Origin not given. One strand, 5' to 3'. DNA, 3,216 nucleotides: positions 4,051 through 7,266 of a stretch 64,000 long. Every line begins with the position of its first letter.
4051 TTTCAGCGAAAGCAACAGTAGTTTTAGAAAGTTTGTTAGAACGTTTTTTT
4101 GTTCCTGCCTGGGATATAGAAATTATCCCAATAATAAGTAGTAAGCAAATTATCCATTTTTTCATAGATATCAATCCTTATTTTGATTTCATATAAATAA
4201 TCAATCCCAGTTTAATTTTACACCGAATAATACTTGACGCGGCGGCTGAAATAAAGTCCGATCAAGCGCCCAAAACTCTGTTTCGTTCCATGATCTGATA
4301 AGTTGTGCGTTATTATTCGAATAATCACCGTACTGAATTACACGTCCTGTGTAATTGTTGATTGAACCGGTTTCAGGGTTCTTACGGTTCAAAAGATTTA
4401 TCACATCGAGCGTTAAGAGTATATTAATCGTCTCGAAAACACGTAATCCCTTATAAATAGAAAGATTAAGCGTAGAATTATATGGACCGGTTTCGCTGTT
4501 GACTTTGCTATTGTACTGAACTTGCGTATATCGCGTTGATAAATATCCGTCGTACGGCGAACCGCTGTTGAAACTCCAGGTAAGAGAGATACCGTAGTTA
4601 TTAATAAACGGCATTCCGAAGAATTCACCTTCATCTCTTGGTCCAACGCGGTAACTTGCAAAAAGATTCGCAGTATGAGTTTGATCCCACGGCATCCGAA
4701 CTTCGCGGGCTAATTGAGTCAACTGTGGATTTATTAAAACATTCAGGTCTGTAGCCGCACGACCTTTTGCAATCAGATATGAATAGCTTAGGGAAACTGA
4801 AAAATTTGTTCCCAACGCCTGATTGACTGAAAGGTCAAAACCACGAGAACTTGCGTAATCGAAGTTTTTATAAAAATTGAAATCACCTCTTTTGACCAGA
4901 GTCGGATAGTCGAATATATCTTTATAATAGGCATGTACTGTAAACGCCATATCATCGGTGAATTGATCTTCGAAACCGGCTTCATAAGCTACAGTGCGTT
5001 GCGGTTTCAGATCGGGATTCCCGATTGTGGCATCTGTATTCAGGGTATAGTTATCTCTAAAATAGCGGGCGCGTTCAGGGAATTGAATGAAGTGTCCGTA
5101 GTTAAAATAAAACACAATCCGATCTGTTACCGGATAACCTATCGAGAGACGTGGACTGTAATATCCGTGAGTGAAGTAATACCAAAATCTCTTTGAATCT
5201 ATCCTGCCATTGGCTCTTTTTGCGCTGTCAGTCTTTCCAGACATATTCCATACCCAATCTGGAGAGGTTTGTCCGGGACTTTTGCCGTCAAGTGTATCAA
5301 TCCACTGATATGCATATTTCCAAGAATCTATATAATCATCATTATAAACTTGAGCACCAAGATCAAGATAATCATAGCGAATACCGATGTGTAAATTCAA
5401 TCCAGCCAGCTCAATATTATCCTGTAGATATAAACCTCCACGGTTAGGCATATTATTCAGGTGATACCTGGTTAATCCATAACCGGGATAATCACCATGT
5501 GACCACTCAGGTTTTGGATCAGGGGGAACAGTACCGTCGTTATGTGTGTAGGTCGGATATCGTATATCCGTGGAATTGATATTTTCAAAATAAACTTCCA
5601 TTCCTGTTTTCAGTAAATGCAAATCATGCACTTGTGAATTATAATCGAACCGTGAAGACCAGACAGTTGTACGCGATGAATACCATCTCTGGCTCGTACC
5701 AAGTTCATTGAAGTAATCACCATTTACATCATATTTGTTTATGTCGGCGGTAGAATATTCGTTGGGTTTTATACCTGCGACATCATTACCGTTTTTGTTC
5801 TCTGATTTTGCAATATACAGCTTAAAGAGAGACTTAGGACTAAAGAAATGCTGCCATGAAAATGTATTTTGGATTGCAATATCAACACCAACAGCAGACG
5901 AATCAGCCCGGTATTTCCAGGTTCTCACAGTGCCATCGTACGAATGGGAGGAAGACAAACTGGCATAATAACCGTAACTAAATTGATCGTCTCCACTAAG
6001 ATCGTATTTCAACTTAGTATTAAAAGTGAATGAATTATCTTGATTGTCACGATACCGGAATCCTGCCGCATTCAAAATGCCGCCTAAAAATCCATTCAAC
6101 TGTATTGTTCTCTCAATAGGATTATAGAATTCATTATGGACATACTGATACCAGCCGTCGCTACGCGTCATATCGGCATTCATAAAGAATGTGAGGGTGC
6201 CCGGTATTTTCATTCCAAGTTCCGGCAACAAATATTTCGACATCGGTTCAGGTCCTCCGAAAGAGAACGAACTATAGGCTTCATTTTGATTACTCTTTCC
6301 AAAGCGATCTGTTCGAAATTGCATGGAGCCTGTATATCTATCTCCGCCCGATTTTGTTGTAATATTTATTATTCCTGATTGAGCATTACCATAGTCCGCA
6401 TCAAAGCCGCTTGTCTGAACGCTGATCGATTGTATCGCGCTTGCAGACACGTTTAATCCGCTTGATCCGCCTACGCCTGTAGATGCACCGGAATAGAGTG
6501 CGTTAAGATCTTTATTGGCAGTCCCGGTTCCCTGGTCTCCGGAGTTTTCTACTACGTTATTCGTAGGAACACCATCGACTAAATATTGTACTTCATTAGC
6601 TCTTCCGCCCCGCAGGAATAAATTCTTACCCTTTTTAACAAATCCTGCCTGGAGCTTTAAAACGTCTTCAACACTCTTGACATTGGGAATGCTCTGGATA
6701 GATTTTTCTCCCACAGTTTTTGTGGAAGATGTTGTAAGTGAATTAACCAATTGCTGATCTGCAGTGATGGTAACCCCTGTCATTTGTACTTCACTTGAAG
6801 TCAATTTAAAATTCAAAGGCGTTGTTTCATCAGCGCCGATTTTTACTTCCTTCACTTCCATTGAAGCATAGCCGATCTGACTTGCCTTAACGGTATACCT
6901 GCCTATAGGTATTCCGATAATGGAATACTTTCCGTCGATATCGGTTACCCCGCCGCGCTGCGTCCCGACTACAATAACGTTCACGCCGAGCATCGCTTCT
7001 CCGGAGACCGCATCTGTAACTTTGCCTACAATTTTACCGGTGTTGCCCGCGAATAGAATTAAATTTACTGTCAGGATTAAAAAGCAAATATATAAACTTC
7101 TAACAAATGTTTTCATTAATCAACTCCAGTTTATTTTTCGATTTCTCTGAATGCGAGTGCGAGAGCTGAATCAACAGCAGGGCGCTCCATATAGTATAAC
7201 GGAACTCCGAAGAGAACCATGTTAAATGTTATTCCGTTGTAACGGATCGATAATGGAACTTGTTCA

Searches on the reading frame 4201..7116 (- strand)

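Call 83: search_protein_families(library=pfam, proteins=[window:4201-7116:-], max_evalue=0.00001)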
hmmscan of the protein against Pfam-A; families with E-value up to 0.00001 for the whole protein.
window:4201-7116:- (971 aa): 4 families
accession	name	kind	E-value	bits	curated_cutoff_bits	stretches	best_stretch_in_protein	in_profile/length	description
PF00593.30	TonB_dep_Rec_b-barrel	-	2.6e-21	77.5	27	1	377-908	28-436/436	TonB dependent receptor-like, beta-barrel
PF13715.12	CarbopepD_reg_2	-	2.3e-18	66.4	32.2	1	29-116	1-87/88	CarboxypepD_reg-like domain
PF13620.12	CarboxypepD_reg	-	1e-16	61.4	32.3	1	29-106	2-82/82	Carboxypeptidase regulatory-like domain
PF07715.20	Plug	-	1.1e-06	29.6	23.9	1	128-247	5-104/107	TonB-dependent Receptor Plug Domain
